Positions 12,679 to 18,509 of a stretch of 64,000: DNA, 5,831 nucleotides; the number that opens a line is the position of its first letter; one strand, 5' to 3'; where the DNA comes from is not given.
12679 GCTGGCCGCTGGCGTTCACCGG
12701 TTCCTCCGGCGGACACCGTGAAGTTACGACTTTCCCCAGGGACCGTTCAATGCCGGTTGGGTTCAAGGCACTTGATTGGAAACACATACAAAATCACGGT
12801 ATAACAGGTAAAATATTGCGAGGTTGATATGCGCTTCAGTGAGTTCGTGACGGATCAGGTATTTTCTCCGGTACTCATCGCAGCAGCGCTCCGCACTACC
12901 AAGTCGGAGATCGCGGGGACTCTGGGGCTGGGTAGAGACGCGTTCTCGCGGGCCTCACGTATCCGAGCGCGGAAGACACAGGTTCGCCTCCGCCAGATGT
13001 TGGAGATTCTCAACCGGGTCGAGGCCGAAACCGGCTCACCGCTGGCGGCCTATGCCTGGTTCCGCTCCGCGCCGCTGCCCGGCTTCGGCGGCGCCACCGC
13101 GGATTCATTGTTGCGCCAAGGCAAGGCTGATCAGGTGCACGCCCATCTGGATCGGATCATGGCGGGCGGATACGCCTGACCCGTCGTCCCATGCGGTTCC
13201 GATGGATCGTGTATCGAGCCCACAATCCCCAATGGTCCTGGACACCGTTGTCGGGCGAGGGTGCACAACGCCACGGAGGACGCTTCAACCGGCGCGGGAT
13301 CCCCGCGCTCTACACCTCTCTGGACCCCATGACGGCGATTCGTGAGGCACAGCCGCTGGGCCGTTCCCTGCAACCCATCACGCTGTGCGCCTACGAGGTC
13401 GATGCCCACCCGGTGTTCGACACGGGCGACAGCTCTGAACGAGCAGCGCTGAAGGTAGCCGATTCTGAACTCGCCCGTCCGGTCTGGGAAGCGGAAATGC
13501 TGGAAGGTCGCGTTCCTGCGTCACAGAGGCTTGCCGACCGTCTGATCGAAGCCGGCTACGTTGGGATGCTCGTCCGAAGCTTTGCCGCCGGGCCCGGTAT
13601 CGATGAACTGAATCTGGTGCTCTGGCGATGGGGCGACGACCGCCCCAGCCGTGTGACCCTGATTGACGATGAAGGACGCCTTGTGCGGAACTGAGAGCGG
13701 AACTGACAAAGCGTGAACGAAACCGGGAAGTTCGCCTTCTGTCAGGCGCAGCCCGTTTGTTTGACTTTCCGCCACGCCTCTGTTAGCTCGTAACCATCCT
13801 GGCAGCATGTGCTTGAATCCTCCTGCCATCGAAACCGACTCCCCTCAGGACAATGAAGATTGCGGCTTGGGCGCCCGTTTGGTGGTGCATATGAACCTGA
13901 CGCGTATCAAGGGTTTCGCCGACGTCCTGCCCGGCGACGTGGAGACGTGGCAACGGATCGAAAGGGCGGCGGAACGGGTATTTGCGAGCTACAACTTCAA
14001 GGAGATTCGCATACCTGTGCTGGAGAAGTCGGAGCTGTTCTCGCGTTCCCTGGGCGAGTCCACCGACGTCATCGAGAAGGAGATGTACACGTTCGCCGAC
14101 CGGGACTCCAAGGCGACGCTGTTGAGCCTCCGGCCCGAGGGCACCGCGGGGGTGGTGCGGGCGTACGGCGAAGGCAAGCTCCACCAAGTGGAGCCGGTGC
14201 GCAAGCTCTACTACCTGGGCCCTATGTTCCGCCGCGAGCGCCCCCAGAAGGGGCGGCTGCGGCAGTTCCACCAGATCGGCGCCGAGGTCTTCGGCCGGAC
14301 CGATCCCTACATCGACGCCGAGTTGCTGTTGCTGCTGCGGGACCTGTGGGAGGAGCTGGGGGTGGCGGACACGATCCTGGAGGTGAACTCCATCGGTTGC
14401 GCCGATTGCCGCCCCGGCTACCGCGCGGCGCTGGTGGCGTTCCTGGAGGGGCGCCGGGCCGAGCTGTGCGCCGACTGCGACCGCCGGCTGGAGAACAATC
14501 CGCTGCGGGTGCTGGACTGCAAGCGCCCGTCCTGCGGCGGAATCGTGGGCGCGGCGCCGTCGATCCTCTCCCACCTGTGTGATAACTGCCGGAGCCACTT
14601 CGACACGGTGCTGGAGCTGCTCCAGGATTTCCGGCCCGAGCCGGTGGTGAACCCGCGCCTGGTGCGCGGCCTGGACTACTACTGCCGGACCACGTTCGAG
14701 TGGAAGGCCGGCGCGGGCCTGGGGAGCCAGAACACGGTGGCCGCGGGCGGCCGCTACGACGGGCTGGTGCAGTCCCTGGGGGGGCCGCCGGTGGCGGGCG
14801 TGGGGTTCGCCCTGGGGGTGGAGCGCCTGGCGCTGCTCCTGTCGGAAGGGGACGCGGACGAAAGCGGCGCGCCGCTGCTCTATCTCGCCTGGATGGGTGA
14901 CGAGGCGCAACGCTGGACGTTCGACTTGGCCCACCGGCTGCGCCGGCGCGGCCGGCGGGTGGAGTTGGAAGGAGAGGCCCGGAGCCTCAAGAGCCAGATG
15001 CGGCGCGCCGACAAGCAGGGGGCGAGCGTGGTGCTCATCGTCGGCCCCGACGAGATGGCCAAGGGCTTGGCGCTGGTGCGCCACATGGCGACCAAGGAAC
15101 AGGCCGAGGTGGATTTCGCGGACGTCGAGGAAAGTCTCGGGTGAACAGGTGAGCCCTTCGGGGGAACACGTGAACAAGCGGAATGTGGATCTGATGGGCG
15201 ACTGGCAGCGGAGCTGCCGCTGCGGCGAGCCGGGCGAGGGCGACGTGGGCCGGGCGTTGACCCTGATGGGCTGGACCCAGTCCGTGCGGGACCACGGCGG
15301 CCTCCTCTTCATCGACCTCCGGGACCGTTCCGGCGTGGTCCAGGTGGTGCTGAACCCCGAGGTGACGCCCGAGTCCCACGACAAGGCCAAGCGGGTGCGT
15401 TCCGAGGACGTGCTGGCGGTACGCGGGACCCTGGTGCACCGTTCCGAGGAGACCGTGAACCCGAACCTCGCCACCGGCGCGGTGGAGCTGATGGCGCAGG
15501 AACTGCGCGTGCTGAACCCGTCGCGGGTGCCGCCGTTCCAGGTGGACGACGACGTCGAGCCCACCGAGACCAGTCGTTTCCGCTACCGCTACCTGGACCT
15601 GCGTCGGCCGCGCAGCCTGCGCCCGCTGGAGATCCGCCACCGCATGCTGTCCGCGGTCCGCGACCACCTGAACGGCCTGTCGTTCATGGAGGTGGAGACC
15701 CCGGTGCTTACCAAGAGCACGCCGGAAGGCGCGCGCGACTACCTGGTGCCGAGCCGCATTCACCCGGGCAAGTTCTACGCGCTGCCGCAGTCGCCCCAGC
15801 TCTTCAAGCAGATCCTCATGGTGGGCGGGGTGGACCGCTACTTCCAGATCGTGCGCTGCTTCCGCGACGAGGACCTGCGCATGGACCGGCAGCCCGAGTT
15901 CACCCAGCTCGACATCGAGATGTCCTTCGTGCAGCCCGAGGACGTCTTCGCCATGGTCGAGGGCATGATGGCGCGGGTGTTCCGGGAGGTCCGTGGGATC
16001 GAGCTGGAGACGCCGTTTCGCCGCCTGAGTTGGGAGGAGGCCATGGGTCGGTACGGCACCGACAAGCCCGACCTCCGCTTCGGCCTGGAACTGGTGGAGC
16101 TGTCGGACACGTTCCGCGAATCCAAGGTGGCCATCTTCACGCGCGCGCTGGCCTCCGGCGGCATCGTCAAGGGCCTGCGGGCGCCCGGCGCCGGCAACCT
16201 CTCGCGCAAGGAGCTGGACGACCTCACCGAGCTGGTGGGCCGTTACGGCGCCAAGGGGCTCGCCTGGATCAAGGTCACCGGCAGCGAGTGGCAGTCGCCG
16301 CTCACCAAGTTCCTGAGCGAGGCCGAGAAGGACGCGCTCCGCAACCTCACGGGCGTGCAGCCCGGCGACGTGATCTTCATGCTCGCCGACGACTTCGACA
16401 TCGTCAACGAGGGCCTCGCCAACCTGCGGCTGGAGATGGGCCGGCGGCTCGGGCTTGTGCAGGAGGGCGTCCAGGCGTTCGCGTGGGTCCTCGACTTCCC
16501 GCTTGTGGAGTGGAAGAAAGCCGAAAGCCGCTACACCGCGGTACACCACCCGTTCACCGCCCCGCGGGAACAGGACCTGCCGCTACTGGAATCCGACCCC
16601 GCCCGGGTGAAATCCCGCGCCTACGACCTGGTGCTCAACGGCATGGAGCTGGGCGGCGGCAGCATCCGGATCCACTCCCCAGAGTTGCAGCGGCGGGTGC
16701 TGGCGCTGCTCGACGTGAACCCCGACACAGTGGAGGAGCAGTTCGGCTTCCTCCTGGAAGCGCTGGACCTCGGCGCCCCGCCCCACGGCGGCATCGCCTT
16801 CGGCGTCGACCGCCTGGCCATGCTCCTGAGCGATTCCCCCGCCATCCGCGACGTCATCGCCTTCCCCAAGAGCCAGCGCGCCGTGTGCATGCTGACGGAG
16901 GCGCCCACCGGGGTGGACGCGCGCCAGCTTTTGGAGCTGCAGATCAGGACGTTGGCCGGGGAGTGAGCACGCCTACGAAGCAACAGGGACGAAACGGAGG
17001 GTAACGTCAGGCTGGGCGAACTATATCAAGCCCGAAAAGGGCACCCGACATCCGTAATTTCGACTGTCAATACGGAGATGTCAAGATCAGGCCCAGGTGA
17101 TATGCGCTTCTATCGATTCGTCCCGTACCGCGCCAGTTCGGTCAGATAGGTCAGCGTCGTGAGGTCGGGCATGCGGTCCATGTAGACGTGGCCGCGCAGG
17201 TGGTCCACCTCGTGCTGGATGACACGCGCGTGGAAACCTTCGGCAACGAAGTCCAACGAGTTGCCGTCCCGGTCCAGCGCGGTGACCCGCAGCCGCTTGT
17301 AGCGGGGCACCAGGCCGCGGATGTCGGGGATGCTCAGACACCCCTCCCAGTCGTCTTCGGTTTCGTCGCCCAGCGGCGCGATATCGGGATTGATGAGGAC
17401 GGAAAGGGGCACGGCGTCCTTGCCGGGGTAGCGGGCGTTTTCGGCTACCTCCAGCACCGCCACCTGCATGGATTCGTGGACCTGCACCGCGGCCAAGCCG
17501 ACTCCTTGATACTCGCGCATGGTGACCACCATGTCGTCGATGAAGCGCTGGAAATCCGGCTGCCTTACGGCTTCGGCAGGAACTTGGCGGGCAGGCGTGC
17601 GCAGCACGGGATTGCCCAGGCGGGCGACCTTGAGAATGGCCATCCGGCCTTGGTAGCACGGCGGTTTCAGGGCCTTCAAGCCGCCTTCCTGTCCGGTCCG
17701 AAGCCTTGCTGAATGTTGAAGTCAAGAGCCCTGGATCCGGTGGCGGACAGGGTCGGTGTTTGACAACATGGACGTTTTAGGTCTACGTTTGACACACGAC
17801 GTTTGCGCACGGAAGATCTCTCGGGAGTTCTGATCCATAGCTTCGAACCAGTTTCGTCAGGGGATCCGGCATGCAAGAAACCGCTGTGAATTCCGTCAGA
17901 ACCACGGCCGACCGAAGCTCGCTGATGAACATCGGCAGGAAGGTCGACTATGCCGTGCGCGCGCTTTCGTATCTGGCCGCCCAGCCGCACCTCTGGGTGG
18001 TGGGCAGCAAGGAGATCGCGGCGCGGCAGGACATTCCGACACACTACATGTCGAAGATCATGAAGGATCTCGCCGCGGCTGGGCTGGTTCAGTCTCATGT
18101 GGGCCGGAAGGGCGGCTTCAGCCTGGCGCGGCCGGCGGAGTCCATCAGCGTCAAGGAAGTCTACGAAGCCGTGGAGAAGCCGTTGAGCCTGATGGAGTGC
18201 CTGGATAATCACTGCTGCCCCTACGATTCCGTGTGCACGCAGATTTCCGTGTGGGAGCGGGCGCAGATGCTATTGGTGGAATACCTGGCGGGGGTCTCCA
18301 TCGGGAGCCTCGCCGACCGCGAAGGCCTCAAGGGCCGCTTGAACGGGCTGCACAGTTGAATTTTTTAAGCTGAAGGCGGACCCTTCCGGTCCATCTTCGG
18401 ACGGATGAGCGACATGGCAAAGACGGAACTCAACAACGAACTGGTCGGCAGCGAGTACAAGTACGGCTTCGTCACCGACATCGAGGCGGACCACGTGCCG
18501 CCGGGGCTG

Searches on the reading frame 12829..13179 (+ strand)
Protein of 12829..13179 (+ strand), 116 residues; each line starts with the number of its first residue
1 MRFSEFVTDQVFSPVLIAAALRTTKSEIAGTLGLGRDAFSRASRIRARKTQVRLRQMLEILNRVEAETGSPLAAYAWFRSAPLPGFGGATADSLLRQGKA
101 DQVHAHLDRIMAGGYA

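Call 90: search_protein_families(library=pfam, proteins=[window:12829-13179:+], max_evalue=0.001)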
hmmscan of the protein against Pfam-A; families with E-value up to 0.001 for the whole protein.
window:12829-13179:+ (116 aa): 1 family
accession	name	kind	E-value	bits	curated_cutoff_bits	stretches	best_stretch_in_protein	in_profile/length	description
PF09722.15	Xre_MbcA_ParS_C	-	1.9e-07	31.4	24.5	1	68-113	6-51/51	Antitoxin Xre/MbcA/ParS C-terminal toxin-binding domain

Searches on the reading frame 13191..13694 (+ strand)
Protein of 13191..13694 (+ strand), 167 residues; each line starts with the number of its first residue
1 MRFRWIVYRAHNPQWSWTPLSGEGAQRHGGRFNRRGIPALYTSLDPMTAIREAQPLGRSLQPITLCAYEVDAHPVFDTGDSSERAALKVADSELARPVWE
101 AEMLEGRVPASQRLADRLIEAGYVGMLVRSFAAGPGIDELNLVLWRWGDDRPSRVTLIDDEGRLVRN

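Call 90: search_protein_families(library=pfam, proteins=[window:13191-13694:+], max_evalue=0.001)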
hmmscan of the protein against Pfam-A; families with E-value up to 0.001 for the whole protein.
window:13191-13694:+ (167 aa): 1 family
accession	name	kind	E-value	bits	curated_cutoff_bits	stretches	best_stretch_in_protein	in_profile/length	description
PF08808.17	RES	-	2.7e-27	96.1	23.2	1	7-165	2-155/157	RES domain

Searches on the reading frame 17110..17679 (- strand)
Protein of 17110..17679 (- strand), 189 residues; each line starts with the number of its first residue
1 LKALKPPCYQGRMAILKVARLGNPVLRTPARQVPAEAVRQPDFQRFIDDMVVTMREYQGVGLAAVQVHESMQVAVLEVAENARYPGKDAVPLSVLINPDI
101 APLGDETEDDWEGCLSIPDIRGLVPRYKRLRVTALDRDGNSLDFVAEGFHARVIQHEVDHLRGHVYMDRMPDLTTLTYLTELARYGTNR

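Call 90: search_protein_families(library=pfam, proteins=[window:17110-17679:-], max_evalue=0.001)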
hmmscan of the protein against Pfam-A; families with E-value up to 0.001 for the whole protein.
window:17110-17679:- (189 aa): 1 family
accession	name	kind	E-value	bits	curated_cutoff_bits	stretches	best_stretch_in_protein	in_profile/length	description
PF01327.26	Pep_deformylase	-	4.7e-48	163.2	22.8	1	16-173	2-153/156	Polypeptide deformylase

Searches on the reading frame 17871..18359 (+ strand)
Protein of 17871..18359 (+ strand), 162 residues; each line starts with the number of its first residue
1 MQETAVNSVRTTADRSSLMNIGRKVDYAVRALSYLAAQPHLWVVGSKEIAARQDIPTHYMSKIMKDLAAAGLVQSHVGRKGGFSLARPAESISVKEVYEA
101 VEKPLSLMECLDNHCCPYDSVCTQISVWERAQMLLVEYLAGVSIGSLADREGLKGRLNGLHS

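Call 90: search_protein_families(library=pfam, proteins=[window:17871-18359:+], max_evalue=0.001)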
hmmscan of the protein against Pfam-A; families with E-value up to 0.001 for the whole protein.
window:17871-18359:+ (162 aa): 2 families
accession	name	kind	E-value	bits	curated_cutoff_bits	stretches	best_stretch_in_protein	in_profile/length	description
PF02082.26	Rrf2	-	2.9e-36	124.9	30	1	23-149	3-131/132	Iron-dependent Transcriptional regulator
PF12802.13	MarR_2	-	7.8e-05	23.2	27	1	29-74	8-51/61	MarR family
